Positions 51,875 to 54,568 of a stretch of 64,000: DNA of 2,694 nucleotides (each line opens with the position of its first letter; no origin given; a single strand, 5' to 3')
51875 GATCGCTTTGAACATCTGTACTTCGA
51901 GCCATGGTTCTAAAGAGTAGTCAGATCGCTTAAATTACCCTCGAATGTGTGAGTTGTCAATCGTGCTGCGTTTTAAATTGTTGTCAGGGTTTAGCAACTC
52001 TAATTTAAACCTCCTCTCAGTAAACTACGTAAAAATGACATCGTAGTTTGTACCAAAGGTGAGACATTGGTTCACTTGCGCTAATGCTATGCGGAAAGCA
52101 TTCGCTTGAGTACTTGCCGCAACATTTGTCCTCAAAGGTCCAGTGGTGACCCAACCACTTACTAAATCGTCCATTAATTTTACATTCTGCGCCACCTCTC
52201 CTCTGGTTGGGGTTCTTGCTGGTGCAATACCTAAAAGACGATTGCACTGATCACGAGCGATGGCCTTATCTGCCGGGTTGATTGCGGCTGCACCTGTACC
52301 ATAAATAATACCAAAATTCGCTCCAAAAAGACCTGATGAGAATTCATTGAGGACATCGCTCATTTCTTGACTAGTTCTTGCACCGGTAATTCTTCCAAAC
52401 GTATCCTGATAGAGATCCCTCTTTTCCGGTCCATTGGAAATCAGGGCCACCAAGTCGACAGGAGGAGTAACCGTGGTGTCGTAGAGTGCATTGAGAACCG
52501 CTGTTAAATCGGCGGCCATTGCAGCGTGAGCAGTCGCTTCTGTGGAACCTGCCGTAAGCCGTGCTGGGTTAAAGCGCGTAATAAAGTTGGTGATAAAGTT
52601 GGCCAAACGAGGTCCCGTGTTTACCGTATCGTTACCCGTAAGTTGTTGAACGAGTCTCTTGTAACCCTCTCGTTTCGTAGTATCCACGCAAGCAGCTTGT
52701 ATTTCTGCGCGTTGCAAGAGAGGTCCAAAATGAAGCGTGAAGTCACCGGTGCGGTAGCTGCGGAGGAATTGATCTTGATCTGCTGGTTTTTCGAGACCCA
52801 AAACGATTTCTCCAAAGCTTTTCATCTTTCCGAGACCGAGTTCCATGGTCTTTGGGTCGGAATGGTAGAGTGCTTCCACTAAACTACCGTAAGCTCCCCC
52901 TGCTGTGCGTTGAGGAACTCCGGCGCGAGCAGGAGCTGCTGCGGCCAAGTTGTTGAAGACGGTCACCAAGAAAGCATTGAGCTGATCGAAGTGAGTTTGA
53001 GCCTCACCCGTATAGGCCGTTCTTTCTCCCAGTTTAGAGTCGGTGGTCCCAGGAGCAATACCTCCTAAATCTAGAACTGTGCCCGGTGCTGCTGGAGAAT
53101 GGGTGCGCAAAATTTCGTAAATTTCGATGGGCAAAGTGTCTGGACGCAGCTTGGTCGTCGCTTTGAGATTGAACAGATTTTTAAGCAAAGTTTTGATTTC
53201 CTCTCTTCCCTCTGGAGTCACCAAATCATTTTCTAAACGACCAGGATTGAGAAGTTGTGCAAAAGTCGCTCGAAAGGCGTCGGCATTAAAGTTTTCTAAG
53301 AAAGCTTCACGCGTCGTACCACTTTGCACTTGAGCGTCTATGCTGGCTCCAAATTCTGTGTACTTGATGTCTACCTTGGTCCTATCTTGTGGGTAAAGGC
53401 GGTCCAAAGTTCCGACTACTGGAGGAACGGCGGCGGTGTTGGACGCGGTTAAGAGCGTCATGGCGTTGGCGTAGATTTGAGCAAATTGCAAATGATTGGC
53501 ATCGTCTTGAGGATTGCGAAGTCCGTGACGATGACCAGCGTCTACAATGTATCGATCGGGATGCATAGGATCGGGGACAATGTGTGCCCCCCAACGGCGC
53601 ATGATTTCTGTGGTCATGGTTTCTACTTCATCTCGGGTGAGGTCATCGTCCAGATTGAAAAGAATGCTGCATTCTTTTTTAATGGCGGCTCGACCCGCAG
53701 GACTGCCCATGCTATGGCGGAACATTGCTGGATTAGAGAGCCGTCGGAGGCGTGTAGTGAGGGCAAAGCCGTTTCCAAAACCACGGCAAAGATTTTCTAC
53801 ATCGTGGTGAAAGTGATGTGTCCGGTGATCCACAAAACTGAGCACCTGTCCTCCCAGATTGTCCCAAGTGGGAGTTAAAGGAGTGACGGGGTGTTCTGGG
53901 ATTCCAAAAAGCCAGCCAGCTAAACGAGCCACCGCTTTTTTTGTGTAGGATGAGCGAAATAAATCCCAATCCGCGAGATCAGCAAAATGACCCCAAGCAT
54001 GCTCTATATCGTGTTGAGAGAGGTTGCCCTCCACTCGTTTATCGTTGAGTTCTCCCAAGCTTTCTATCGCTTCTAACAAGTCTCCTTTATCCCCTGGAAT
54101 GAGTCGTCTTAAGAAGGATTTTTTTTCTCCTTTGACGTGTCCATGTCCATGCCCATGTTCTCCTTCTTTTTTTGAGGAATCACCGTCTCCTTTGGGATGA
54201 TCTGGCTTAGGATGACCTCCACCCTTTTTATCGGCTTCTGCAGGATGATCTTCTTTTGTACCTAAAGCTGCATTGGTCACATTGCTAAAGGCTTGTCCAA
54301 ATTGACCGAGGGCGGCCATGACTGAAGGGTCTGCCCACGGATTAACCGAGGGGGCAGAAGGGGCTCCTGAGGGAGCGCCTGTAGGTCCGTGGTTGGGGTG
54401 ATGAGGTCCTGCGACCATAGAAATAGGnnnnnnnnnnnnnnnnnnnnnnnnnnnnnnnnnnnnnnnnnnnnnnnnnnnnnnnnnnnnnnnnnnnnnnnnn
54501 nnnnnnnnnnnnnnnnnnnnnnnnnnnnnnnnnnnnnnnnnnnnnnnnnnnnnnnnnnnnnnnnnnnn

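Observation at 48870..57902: A 9-kb locus of three giant ORFs without recognisable domains (1138, 797, 1011 aa) inserted between lspA and the ftsW-murG cell-wall operon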

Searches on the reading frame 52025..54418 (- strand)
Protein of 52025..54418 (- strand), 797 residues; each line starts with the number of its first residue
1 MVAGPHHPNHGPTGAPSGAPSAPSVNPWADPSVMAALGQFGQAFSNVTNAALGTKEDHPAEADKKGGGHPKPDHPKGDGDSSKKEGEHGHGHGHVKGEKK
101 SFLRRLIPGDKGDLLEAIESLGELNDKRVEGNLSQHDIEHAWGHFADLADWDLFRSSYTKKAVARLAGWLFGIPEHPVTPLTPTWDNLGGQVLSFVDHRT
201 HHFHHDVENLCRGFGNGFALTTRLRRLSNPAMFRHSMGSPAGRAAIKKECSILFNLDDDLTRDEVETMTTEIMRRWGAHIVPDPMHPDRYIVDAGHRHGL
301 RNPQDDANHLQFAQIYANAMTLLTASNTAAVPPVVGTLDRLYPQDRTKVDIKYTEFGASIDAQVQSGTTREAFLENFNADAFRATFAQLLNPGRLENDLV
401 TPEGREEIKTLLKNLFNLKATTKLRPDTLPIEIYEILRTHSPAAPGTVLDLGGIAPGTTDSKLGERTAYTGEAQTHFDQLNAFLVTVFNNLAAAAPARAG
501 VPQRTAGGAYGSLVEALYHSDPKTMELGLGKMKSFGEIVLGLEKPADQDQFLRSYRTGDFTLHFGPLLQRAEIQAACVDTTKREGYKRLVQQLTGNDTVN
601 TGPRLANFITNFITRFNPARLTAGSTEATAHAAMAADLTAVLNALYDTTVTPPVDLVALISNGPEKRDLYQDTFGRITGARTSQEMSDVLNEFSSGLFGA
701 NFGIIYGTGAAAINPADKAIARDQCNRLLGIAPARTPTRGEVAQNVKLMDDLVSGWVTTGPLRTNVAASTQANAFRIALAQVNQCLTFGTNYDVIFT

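Call 6: search_protein_families(library=pfam, proteins=[window:52025-54418:-], max_evalue=1)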
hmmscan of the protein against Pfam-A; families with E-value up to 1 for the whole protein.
window:52025-54418:- (797 aa): 2 families
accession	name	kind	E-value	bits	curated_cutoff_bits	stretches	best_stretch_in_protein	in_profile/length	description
PF24051.1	DUF7355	-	0.003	18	27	0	626-650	25-49/93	Domain of unknown function (DUF7355)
PF13577.12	SnoaL_4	-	0.0055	17.2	24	1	137-187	11-56/126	SnoaL-like domain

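Call 8: search_protein_families(library=ncbifam, proteins=[window:52025-54418:-], max_evalue=1)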
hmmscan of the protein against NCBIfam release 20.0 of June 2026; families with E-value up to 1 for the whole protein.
window:52025-54418:- (797 aa): 0 families

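Call 9: search_protein_families(library=phrogs, proteins=[window:52025-54418:-], max_evalue=1)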
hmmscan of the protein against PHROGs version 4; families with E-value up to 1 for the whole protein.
window:52025-54418:- (797 aa): 1 family
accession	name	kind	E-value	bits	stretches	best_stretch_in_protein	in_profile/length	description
phrog_1695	-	unknown function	0.061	14.6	0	628-650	27-49/93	-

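Call 10: search_protein_families(library=padloc, proteins=[window:52025-54418:-], max_evalue=1)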
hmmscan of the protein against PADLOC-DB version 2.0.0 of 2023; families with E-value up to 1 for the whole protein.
window:52025-54418:- (797 aa): 0 families

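Call 12: find_encoding_contigs(protein=window:52025-54418:-, flank=10000)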
Protein window:52025-54418:- (797 aa): 1 contig read that carries it; 1 place shown.
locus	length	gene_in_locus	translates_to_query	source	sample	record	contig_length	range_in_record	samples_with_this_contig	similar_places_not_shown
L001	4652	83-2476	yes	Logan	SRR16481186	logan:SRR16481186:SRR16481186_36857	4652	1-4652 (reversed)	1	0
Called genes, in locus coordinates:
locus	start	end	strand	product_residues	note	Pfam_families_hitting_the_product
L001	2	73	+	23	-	?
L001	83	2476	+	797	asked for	-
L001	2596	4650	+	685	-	?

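Call 13: find_homologous_proteins(query=window:52025-54418:-)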
Query window:52025-54418:- (797 aa): 3 proteins with E <= 0.001 among 8000 candidates.
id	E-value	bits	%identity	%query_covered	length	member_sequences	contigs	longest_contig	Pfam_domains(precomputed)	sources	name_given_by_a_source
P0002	0.0e+0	1817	99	100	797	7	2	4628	-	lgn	-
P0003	0.0e+0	1031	61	97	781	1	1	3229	-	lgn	-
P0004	2.6e-259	881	54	98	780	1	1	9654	-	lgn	-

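Call 15: find_encoding_contigs(protein=P0004, flank=10000)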
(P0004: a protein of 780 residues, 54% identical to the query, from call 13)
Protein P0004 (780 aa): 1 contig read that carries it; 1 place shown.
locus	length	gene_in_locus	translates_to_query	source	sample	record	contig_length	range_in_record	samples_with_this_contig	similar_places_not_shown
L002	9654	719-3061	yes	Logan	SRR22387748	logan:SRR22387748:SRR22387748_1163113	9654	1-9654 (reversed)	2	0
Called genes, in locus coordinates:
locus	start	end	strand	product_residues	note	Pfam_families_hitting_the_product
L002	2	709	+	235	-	?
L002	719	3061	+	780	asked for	-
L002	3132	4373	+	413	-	PF01098:FTSW_RODA_SPOVE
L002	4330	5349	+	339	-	PF03033:Glyco_transf_28, PF04101:Glyco_tran_28_C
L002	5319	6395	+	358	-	PF00534:Glycos_transf_1, PF13692:Glyco_trans_1_4, PF13524:Glyco_trans_1_2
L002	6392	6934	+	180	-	-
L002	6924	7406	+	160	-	PF04011:LemA (faint)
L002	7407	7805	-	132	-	-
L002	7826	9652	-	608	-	?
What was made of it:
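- Absent from L002, which otherwise has the same class of G1/G2 (call 15).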

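Call 17: find_encoding_contigs(protein=P0003, flank=10000)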
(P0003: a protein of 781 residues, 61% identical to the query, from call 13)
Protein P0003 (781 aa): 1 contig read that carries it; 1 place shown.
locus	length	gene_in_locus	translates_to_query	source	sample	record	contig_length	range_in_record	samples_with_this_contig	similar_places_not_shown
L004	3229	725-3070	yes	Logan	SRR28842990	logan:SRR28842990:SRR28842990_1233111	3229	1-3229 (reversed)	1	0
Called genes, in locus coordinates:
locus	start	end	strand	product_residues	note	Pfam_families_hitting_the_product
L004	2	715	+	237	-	?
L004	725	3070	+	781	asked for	-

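Call 29: find_related_loci(query=A1, collection=genome_contigs, flank=10000)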
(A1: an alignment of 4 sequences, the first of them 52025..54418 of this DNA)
Query A1 (797 aa) in genome_contigs; peptide patterns used: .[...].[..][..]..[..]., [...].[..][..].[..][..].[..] (x = any residue, [..] = any of these).
121 stretches matched a pattern, but none encodes a relative of the query by tblastn (E <= 1e-3).

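Call 31: find_related_loci(query=A1, collection=metagenome_contigs, flank=10000)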
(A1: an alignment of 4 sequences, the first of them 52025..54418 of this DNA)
Query A1 (797 aa) in metagenome_contigs; peptide patterns used: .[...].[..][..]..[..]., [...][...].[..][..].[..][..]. (x = any residue, [..] = any of these).
568 stretches matched a pattern, but none encodes a relative of the query by tblastn (E <= 1e-3).
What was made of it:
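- Tried and rejected: Pattern scans of genome and metagenome collections with the G2 alignment found nothing (calls 29, 31).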

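Call 33: search_solved_structures(query=A1, max_evalue=1)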
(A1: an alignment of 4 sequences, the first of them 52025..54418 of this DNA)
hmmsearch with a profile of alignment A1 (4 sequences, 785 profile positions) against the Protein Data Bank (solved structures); distinct sequences matched with E-value up to 1: 0.

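Call 64: search_protein_representatives(alignment_id=A3)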
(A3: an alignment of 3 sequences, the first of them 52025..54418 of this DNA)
Query: 3 sequences, 782 profile positions. Proteins with E-value up to 0.001 (for the whole library): 22; up to 1e-10: 18; up to 1e-30: 5. The best 22 are listed.
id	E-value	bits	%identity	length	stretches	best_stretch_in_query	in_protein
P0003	0.0e+00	1584.1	-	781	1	1-782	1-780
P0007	3.9e-44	167.4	-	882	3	44-405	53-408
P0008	6.2e-37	143.5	-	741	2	29-422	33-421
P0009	1.5e-34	135.7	-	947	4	21-261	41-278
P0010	7.6e-32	126.7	-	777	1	59-739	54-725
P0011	1.7e-29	118.9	-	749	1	64-703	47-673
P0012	3.6e-23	98.1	-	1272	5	6-400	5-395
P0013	7.4e-19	83.8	-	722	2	178-394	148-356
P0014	8.7e-18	80.2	-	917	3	199-410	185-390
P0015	4.1e-17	78.0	-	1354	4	520-736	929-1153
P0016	1.9e-16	75.8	-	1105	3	323-412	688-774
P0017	7.8e-15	70.5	-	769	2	72-402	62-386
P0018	1.8e-14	69.3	-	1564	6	216-408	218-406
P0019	3.2e-13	65.1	-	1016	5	208-415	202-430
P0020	1.4e-12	63.0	-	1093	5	194-284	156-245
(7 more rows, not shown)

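Call 66: predict_structure(alignment_id=A3)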
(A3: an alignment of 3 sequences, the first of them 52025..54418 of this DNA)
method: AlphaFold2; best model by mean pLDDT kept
length: 797 residues; sequences in the alignment: 3
mean_pLDDT: 41.6   pTM: 0.24
mean pLDDT of the five models: 41.6, 39.9, 39.8, 39.5, 39.1
residues with pLDDT >= 90: 0; 70-90: 49; 50-70: 117; < 50: 631
segments of 3 or more residues with pLDDT < 50: 1-136, 142-225, 227-230, 232-277, 295-302, 322-406, 411-642, 647-671, 694-697
pLDDT, mean of each block of 10 residues (from residue 1): 26 27 35 43 39 28 22 25 22 24 33 38 38 45 46 39 40 31 27 28 31 32 48 47 46 38 42 48 58 51 50 56 42 29 26 25 31 36 42 44 49 44 39 41 30 25 28 42 45 32 29 34 35 37 37 37 31 41 42 37 38 37 39 45 43 27 29 60 68 53 56 64 68 64 74 78 72 76 69 67
secondary structure, 60 per line:
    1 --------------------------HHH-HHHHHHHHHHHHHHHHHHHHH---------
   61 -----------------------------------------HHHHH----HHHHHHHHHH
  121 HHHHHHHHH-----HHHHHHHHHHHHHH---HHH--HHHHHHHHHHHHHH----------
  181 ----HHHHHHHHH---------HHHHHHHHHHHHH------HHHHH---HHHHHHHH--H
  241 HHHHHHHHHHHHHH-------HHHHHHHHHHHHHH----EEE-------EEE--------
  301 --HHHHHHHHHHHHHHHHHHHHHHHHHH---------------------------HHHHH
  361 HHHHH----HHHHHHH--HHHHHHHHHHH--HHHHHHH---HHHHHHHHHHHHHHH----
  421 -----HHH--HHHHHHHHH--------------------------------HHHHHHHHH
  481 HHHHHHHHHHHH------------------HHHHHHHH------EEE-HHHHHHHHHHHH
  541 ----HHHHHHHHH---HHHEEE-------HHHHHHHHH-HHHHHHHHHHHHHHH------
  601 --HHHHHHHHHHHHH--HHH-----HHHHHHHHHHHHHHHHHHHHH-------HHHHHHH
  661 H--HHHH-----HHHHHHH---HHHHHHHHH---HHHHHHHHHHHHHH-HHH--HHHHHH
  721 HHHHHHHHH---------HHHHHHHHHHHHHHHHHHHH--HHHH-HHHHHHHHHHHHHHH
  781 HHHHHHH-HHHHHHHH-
elements in order (helices of 4 or more, strands of 3 or more residues): H31-51 H102-106 H111-129 H135-148 H157-170 H185-193 H203-215 H222-226 H230-237 H240-254 H262-275 E280-282 E290-292 H303-328 H356-365 H370-376 H379-389 H392-398 H402-416 H431-439 H472-492 H511-518 E525-527 H529-540 H545-553 E560-562 H570-578 H580-594 H603-615 H626-646 H654-661 H664-667 H673-679 H683-691 H695-708 H715-729 H739-758 H761-764 H766-787 H789-796
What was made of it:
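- Tried and rejected: AlphaFold2 with 3 sequences was useless, at pLDDT 41.6 (call 66).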

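Call 68: search_protein_families(library=pfam, alignment_id=A4, max_evalue=0.01)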
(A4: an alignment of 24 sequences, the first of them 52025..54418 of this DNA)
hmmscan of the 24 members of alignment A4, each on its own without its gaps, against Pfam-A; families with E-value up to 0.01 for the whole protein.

A. member 1, window:52025-54418:- (797 aa): 2 families
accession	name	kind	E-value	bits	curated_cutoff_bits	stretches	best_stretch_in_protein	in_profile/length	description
PF24051.1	DUF7355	-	0.003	18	27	0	626-650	25-49/93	Domain of unknown function (DUF7355)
PF13577.12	SnoaL_4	-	0.0055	17.2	24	0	137-187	11-56/126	SnoaL-like domain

B. families by the number of members that match (of 24 scanned): 30 families (the first 25 are shown)
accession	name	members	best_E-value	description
PF13374.12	TPR_10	1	2e-154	Tetratricopeptide repeat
PF13424.12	TPR_12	1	1.5e-125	Tetratricopeptide repeat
PF00515.34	TPR_1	1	2.1e-68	Tetratricopeptide repeat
PF24885.1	TPR_NPHP3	1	5.5e-65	Nephrocystin-3 TPR domain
PF07714.23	PK_Tyr_Ser-Thr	1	5.7e-47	Protein tyrosine and serine/threonine kinase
PF13181.12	TPR_8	1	8.2e-47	Tetratricopeptide repeat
PF07719.23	TPR_2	1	3.4e-46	Tetratricopeptide repeat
PF00069.31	Pkinase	1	4e-45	Protein kinase domain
PF13176.12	TPR_7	1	2.9e-38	Tetratricopeptide repeat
PF13432.12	TPR_16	1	2.6e-31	Tetratricopeptide repeat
PF13431.12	TPR_17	1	4.1e-25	Tetratricopeptide repeat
PF13428.12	TPR_14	1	3e-12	Tetratricopeptide repeat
PF17874.7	TPR_MalT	1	3.4e-09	MalT-like TPR region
PF08631.16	SPO22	1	1.3e-06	Meiosis protein SPO22/ZIP4 like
PF06855.17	YozE_SAM_like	1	6.2e-06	YozE SAM-like fold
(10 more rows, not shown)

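Call 75: predict_structure(alignment_id=A4)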
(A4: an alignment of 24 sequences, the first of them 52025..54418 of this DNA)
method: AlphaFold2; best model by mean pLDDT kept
length: 797 residues; sequences in the alignment: 24
mean_pLDDT: 79.4   pTM: 0.41
mean pLDDT of the five models: 79.4, 77.8, 76.3, 76.1, 74.3
residues with pLDDT >= 90: 338; 70-90: 292; 50-70: 46; < 50: 121
segments of 3 or more residues with pLDDT < 50: 1-34, 44-101, 328-334, 440-450, 452-458
pLDDT, mean of each block of 10 residues (from residue 1): 31 32 36 47 48 37 30 33 29 38 57 82 83 84 83 79 82 82 95 91 90 90 94 85 92 89 91 93 88 72 88 95 68 61 68 94 82 92 96 93 93 93 85 76 43 50 83 89 93 86 71 84 79 94 89 94 95 85 93 92 93 90 86 96 91 85 74 89 88 92 90 92 93 88 94 88 85 95 91 92
secondary structure, 60 per line:
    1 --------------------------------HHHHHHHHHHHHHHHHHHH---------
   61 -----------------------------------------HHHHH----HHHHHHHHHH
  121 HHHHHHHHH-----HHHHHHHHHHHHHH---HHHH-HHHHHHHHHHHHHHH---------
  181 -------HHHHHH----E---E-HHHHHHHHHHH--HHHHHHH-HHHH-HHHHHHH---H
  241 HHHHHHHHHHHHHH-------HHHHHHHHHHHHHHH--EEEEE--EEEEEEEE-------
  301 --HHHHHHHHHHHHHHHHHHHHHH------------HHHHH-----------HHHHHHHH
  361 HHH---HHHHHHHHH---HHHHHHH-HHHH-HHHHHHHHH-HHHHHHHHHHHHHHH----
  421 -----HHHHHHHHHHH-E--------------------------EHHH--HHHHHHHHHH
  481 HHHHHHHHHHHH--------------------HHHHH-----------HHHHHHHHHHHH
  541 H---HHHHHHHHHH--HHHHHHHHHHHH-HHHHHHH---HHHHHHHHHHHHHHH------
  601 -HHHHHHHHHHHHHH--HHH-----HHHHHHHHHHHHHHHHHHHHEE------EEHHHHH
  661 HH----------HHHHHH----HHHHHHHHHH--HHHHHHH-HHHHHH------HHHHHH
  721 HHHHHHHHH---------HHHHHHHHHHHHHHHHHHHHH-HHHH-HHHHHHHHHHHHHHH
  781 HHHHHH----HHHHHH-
elements in order (helices of 4 or more, strands of 3 or more residues): H33-51 H102-106 H111-129 H135-148 H152-155 H157-171 H188-193 H204-214 H217-223 H225-228 H230-236 H240-254 H262-276 E279-283 E286-293 H303-324 H337-341 H353-363 H367-375 H379-385 H387-390 H392-400 H402-416 H426-436 H471-492 H513-517 H529-541 H545-554 H557-568 H570-576 H580-594 H602-615 H626-645 H656-662 H673-678 H683-692 H695-701 H703-708 H715-729 H739-759 H761-764 H766-786 H791-796
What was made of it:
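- Closest known: EzrA. Different: R modules are about 125 aa with about 8 short helices in the model (call 75), not ~100-aa spectrin-like three-helix bundles.
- The AlphaFold2 model is all-alpha with confident separate modules: pLDDT 79.4 but pTM 0.41 (call 75).
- Tried and rejected: With 24 sequences it was good, at pLDDT 79.4 (call 75).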

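Call 77: fold_search(model_id=the predicted structure, library=pdb)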
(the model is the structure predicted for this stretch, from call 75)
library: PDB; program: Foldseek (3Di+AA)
matches with E <= 10: 363; with E <= 0.001: 0
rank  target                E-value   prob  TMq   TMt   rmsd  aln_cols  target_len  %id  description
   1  5ysu_C                1.8e-02  0.23  0.09  0.08  43.0       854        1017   10  Plumbagin in complex with CRM1-RanM189D-RanBP1 (released 2018-11-21)
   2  9hvq_Q                6.7e-02  0.14  0.08  0.07  30.3       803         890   10  Structure of the transcribing Pol II-DSIF-PAF-SPT6-RECQL5 complex (released 2025-07-16)
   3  5uww_C                1.0e-01  0.15  0.10  0.09  43.7       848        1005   10  Crystal Structure of DEAF1 Peptide in complex with CRM1 K579A mutant-Ran-RanBP1 (released 2017-03-22)
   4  4knh_A                1.1e-01  0.13  0.08  0.08  44.3       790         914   10  Structure of the Chaetomium thermophilum adaptor nucleoporin Nup192 N-terminal domain (released 2014-02-05)
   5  6qx9_B1               1.1e-01  0.13  0.09  0.08  40.9       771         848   12  Structure of a human fully-assembled precatalytic spliceosome (pre-B complex). (released 2019-04-17)
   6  6vac_A                1.1e-01  0.10  0.08  0.09  29.2       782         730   10  Mouse retromer (VPS26/VPS35/VPS29) heterotrimer (released 2020-02-19)
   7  8tl7_A                1.2e-01  0.12  0.08  0.09  34.9       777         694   13  CryoEM Structure of a Computationally Designed T3 Tetrahedral Nanocage (released 2024-03-13)
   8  3wyf_C                1.3e-01  0.12  0.09  0.08  42.6       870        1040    9  Crystal structure of Xpo1p-Yrb2p-Gsp1p-GTP complex (released 2014-11-12)
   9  6qw6_5J               1.3e-01  0.10  0.08  0.08  45.2       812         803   10  Structure of the human U5.U4/U6 tri-snRNP at 2.9A resolution. (released 2019-04-17)
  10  7onb_C                1.4e-01  0.11  0.08  0.08  42.0       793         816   10  Structure of the U2 5' module of the A3'-SSA complex (released 2021-08-04)
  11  7kzt_V                1.7e-01  0.10  0.09  0.07  44.9       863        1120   10  Structure of the human fanconi anaemia Core-UBE2T-ID-DNA complex in intermediate state (released 2021-03-10)
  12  9dum_C                1.8e-01  0.20  0.09  0.13  29.9       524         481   12  Human PELP1-WDR18-TEX10 complex (released 2025-04-30)
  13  9mg8_B                1.9e-01  0.18  0.07  0.12  38.0       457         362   15  Crystal Structure of b-iTHR-110 (released 2025-12-17)
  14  3c2h_A                1.9e-01  0.13  0.09  0.11  34.8       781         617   11  Crystal Structure of SYS-1 at 2.6A resolution (released 2008-05-20)
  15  4c0e_D                2.0e-01  0.09  0.07  0.09  42.8       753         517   11  Structure of the NOT1 superfamily homology domain from Chaetomium thermophilum (released 2013-10-09)
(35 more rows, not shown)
